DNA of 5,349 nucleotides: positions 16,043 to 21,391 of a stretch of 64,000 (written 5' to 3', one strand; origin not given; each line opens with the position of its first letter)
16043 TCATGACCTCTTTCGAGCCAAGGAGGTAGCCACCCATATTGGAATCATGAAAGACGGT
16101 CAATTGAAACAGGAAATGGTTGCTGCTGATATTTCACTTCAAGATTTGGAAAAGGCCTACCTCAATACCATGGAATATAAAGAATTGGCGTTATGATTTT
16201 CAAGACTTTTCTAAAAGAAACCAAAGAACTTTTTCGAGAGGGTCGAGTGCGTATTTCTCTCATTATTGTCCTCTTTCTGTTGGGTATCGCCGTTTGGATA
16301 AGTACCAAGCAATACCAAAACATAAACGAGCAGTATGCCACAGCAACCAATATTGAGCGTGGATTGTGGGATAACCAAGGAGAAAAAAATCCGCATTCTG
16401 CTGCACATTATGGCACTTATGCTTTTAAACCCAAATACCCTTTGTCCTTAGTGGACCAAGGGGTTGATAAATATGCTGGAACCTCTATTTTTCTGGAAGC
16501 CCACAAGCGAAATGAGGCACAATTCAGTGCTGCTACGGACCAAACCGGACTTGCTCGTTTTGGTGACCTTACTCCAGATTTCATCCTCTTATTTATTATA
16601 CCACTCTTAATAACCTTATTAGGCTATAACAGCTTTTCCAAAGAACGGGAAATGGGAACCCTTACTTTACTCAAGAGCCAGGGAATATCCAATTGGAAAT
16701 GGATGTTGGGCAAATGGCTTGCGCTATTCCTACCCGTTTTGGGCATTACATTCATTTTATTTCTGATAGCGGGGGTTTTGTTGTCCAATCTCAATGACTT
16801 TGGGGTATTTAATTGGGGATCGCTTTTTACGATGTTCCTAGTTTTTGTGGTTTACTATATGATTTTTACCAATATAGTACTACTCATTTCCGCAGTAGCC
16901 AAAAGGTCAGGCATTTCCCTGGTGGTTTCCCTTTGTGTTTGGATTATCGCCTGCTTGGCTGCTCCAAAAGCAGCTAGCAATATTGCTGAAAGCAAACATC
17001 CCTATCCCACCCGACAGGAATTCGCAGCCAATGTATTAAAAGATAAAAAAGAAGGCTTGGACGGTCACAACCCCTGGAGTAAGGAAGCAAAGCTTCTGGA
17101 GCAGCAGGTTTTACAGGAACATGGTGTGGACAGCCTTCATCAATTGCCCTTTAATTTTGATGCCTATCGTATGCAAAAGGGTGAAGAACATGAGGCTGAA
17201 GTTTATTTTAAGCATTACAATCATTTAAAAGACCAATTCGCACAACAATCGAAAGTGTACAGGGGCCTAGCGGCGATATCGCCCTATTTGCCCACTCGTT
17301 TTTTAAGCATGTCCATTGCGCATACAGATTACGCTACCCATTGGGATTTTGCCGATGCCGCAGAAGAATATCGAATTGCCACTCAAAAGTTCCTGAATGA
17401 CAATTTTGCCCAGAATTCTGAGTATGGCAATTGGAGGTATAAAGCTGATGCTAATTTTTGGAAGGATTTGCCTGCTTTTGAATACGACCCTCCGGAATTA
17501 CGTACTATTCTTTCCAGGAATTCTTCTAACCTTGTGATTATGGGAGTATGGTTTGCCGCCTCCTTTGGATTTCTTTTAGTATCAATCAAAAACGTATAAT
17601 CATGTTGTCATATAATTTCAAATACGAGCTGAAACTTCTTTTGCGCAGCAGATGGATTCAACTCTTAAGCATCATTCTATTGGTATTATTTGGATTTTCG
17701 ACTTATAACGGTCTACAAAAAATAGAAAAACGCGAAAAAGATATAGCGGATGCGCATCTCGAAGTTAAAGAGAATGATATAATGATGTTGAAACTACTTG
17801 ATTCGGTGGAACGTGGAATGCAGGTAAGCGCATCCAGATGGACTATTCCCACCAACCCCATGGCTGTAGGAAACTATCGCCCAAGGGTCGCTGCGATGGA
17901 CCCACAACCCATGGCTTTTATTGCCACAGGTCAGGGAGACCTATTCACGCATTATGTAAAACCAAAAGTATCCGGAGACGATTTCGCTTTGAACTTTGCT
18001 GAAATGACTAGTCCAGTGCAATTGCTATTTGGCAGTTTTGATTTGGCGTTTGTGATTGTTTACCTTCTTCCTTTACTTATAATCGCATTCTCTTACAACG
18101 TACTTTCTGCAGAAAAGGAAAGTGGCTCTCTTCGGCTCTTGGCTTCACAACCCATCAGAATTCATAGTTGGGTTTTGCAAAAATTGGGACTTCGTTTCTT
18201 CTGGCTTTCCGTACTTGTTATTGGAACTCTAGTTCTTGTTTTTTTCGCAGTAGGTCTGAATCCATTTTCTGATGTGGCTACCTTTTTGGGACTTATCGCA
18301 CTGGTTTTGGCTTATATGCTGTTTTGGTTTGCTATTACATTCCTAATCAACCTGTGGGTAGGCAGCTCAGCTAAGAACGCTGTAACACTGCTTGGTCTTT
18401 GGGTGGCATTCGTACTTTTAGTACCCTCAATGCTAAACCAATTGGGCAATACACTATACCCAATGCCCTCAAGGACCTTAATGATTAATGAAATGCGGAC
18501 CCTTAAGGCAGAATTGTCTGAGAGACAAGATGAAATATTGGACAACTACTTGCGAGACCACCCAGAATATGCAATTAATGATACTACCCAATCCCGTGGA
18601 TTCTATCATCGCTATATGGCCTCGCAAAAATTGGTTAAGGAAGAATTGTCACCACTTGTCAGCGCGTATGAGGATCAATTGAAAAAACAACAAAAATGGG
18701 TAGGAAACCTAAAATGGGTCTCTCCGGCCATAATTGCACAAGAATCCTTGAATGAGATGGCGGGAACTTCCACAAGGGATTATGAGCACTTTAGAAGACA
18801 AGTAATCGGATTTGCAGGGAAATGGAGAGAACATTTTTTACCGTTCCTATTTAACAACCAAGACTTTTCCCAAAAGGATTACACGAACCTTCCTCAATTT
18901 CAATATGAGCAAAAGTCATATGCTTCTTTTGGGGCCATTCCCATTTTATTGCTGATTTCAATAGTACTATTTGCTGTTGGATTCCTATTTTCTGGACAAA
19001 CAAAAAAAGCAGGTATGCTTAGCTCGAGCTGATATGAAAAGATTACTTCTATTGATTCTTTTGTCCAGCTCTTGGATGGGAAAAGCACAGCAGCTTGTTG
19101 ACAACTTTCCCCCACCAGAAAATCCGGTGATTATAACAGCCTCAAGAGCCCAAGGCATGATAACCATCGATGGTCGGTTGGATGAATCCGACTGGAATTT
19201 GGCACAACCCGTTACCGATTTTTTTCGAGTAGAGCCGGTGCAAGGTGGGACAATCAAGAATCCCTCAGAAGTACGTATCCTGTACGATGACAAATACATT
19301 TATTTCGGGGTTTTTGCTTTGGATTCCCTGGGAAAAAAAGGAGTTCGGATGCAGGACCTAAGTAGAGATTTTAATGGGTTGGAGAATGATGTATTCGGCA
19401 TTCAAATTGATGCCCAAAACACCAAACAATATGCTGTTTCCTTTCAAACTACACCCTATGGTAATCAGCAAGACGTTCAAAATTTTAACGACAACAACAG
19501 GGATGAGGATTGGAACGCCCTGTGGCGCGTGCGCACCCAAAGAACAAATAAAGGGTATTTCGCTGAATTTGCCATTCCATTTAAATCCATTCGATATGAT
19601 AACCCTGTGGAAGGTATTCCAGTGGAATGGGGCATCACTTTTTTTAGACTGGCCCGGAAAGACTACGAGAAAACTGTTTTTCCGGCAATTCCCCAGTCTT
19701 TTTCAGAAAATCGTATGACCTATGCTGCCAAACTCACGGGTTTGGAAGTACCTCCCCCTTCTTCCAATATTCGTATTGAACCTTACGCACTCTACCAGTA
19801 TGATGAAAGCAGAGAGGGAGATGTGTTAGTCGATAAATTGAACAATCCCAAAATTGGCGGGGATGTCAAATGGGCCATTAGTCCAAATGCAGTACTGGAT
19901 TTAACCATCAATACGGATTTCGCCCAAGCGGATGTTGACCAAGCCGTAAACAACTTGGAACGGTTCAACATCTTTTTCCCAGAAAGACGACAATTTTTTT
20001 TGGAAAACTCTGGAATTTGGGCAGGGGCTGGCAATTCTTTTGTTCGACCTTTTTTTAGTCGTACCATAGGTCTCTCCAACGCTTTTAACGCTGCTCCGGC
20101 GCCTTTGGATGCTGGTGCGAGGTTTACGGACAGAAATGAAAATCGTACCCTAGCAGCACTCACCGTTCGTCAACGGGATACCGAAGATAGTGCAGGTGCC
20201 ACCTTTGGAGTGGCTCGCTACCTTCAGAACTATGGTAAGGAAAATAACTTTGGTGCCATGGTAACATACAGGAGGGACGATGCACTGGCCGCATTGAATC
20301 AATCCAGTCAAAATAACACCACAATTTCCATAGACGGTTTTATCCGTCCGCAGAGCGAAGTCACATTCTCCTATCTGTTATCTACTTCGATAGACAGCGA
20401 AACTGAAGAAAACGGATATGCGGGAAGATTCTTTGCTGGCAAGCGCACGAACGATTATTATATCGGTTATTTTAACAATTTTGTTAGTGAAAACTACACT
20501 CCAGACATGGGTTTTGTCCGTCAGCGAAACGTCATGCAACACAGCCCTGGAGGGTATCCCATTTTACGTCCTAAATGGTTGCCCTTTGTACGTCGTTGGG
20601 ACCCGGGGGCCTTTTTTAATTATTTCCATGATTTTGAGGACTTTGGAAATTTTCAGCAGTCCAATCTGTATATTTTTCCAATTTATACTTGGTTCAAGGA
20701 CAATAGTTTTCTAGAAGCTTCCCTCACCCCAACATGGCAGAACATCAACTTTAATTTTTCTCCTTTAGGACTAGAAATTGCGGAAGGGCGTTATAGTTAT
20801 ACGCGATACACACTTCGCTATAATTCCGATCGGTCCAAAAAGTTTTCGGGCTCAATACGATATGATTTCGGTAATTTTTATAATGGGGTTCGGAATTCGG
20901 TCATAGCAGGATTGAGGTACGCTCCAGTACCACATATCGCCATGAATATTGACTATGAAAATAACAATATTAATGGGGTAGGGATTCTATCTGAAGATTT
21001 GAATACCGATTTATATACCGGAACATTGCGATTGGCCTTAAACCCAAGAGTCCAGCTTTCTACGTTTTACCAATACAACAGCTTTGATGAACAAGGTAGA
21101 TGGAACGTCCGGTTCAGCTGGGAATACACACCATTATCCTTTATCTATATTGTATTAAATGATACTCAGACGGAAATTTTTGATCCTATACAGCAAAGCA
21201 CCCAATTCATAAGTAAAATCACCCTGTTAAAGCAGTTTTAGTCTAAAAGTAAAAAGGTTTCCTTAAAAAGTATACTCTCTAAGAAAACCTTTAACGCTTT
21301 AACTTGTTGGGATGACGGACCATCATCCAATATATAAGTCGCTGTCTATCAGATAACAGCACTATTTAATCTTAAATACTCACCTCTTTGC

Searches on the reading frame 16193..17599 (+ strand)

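Call 4: search_protein_families(library=pfam, proteins=[window:16193-17599:+], max_evalue=0.01)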
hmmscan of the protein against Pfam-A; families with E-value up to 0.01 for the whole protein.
window:16193-17599:+ (468 aa): 4 families
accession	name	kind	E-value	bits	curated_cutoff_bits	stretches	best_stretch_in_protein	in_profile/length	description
PF12040.14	DUF3526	-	5.9e-29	102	25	1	283-431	10-143/144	Domain of unknown function (DUF3526)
PF12679.13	ABC2_membrane_2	-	1.3e-22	80.8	27.2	1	8-303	6-219/283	ABC-2 family transporter protein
PF12698.13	ABC2_membrane_3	-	2.7e-10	40.3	31.6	1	128-255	166-284/347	ABC-2 family transporter protein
PF12730.13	ABC2_membrane_4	-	5.9e-05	23.6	27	1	130-248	54-174/179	ABC-2 family transporter protein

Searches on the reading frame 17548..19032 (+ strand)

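Call 4: search_protein_families(library=pfam, proteins=[window:17548-19032:+], max_evalue=0.01)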
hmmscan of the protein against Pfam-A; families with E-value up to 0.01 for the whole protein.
window:17548-19032:+ (494 aa): 4 families
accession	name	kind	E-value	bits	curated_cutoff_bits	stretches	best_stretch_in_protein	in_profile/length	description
PF12040.14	DUF3526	-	1.6e-28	100.6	25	1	310-454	2-144/144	Domain of unknown function (DUF3526)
PF12679.13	ABC2_membrane_2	-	3.9e-22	79.3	27.2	1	25-479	5-275/283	ABC-2 family transporter protein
PF13346.12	ABC2_membrane_5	-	7.7e-06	26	25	1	159-298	28-166/205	ABC-2 family transporter protein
PF12698.13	ABC2_membrane_3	-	0.0018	17.9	31.6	1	165-298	162-294/347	ABC-2 family transporter protein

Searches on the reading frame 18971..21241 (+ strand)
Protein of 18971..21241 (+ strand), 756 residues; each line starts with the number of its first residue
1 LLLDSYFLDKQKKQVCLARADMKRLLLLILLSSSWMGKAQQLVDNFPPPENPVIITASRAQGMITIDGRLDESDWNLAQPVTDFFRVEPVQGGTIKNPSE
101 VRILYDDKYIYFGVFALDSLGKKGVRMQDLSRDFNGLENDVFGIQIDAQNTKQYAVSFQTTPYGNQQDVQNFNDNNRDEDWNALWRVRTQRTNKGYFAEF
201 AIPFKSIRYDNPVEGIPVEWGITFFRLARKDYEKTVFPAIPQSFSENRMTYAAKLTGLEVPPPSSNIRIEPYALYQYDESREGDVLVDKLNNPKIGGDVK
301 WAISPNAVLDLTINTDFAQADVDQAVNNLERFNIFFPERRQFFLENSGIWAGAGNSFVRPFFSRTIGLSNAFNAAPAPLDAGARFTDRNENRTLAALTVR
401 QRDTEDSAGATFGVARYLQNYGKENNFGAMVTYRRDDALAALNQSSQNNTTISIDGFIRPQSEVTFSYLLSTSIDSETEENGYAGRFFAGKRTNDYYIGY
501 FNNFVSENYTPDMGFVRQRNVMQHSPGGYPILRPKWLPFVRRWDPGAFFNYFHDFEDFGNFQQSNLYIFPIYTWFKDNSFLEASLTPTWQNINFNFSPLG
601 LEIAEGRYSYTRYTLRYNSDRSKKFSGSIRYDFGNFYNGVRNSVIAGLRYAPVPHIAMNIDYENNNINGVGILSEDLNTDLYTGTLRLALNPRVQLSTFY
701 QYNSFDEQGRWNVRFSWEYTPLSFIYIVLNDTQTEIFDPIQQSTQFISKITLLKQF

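Call 4: search_protein_families(library=pfam, proteins=[window:18971-21241:+], max_evalue=0.01)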
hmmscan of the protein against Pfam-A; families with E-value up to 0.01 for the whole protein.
window:18971-21241:+ (756 aa): 2 families
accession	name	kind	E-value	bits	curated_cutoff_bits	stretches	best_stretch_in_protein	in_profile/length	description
PF19313.5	DUF5916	-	7.7e-17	61.7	22.6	2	269-374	7-102/572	Domain of unknown function (DUF5916)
PF06452.16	CBM9_1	-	1.6e-09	38.3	23.4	1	66-208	1-134/185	Carbohydrate family 9 binding domain-like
